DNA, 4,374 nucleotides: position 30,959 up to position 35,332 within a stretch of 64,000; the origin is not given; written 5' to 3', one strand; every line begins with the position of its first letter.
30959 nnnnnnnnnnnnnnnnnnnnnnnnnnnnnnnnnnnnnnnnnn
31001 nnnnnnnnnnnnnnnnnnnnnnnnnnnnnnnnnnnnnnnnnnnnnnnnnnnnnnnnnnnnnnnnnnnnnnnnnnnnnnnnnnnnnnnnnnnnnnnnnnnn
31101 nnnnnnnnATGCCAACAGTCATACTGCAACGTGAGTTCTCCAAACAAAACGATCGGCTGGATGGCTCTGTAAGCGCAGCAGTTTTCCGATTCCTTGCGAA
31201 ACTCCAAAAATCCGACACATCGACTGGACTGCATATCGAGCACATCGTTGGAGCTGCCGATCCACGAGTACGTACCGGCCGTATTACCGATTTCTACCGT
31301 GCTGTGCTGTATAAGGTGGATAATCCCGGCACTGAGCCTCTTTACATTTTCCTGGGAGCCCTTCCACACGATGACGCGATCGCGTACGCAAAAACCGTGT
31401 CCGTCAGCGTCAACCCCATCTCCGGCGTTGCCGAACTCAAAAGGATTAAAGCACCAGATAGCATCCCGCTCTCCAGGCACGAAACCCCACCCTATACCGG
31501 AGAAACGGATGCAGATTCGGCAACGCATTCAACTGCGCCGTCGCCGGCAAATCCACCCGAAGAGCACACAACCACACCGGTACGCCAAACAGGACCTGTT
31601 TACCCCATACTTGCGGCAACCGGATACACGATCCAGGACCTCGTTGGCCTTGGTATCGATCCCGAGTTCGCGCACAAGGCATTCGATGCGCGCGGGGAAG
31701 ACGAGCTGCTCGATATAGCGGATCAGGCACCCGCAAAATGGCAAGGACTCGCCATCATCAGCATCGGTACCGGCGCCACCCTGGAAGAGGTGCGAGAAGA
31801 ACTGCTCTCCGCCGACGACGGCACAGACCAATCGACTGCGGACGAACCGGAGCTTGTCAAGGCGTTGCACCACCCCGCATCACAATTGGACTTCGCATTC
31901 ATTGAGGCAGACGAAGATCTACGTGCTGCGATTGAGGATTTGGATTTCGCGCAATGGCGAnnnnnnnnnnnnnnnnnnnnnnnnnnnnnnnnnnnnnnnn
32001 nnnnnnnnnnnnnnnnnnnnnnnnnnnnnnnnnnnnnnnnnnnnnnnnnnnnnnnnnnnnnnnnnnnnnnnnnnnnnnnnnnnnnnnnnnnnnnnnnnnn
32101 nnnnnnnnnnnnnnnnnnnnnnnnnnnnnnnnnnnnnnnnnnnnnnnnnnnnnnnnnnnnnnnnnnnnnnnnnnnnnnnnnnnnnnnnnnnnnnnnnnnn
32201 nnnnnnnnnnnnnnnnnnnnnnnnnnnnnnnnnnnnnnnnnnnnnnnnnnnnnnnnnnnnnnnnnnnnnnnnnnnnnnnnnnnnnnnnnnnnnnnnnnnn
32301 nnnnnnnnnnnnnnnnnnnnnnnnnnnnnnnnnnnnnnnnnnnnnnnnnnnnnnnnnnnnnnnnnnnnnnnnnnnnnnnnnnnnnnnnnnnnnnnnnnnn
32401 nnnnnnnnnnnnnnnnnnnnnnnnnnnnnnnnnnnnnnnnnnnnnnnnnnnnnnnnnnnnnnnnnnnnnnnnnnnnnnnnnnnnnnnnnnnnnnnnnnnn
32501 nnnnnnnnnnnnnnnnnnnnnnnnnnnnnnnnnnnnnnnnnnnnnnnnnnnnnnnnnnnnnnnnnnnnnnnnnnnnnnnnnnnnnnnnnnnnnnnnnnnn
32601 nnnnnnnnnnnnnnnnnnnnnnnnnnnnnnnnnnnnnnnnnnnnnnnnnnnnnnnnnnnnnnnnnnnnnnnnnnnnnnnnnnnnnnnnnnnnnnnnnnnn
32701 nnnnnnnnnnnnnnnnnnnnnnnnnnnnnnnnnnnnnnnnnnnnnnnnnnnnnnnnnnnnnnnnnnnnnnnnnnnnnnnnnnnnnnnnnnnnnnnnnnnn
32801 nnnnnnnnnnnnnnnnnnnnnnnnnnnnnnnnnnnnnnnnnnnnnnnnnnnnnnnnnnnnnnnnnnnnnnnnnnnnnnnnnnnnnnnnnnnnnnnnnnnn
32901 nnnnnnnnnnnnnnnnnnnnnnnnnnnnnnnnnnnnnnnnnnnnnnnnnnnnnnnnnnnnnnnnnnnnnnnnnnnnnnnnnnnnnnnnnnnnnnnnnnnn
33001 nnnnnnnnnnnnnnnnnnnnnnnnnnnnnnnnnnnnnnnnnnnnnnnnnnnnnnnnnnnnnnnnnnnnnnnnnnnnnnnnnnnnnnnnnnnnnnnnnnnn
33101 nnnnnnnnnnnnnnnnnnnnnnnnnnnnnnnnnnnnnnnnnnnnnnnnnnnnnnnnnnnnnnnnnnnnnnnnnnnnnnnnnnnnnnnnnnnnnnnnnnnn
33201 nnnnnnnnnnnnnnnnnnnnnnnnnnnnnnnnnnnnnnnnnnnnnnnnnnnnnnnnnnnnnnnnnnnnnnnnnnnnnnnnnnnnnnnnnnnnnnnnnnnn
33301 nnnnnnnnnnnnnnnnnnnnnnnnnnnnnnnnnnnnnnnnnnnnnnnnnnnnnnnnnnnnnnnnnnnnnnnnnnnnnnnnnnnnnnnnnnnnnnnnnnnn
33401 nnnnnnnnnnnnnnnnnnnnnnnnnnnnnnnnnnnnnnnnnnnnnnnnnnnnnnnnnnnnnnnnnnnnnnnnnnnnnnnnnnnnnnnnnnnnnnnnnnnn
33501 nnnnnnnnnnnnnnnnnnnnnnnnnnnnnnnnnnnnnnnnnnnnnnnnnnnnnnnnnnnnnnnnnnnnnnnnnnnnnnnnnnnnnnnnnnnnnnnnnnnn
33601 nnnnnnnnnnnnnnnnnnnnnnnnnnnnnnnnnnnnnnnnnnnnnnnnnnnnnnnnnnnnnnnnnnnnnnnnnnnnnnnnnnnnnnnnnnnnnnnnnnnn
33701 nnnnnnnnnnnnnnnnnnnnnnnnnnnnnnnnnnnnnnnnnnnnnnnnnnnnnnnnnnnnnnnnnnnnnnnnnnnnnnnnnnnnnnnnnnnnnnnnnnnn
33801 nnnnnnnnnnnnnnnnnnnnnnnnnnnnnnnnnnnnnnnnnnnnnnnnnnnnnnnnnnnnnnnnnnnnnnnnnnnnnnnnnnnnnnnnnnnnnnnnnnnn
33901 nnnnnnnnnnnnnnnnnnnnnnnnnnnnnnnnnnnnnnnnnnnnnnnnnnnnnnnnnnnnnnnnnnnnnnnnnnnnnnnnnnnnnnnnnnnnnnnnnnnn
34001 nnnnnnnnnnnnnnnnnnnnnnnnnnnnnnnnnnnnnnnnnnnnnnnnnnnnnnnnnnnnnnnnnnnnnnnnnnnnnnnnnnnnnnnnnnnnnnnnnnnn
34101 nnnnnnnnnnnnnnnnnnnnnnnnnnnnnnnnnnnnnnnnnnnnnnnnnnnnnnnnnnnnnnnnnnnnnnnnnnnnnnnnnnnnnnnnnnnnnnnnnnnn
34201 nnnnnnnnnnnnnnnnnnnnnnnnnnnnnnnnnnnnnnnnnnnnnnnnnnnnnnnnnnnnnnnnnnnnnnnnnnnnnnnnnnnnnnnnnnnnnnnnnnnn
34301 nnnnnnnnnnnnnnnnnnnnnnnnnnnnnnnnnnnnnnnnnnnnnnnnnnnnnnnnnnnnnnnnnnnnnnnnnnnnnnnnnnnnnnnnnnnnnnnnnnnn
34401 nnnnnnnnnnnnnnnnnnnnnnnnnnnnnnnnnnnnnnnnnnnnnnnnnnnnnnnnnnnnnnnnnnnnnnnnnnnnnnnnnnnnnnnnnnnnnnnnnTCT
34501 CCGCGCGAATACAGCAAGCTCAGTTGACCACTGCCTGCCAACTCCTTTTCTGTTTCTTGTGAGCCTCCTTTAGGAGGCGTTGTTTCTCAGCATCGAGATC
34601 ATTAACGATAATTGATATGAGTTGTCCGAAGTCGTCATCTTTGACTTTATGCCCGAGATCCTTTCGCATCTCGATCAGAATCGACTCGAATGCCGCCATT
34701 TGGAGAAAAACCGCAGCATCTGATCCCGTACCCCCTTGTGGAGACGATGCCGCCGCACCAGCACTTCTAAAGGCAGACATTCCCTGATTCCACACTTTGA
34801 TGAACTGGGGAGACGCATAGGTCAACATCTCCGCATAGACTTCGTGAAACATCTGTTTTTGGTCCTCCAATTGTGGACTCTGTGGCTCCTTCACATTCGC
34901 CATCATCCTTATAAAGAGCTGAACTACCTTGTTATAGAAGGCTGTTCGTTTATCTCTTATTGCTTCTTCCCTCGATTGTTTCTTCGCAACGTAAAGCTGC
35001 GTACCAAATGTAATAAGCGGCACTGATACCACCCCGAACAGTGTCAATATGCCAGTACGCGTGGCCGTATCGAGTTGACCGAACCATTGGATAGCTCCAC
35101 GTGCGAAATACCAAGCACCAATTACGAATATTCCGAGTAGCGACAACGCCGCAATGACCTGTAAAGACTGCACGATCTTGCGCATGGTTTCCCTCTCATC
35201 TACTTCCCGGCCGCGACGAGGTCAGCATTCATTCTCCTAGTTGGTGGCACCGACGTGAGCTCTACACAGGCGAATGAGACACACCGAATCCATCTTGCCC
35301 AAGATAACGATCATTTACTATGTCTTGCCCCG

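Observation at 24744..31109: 2121-aa single polypeptide stacking SF2 helicase, several Cys4 modules, DUF1998 and a Vsr/DUF559-like nuclease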

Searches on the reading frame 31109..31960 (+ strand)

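Call 46: search_protein_families(library=pfam, proteins=[window:31109-31960:+], max_evalue=10)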
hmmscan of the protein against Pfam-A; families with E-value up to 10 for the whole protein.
window:31109-31960:+ (284 aa): 1 family
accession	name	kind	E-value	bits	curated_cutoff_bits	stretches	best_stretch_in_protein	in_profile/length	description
PF22739.2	NA-iREase3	-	0.066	14.3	27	1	40-102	42-107/118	NACHT-associated inactive Restriction Endonuclease 2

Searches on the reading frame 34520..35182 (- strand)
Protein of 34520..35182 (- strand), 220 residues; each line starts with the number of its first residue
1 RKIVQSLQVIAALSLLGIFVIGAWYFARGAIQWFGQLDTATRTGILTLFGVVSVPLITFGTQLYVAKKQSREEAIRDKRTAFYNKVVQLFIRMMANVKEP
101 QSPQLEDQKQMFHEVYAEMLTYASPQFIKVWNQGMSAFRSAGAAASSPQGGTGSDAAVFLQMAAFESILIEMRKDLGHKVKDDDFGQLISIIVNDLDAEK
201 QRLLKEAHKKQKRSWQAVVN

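Call 46: search_protein_families(library=pfam, proteins=[window:34520-35182:-], max_evalue=10)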
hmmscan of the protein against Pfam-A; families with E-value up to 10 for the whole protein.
window:34520-35182:- (220 aa): 1 family
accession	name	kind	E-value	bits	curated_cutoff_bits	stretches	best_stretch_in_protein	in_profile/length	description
PF16408.10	DUF5016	-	0.23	12.1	31.2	1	52-99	56-102/120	Domain of unknown function (DUF5016)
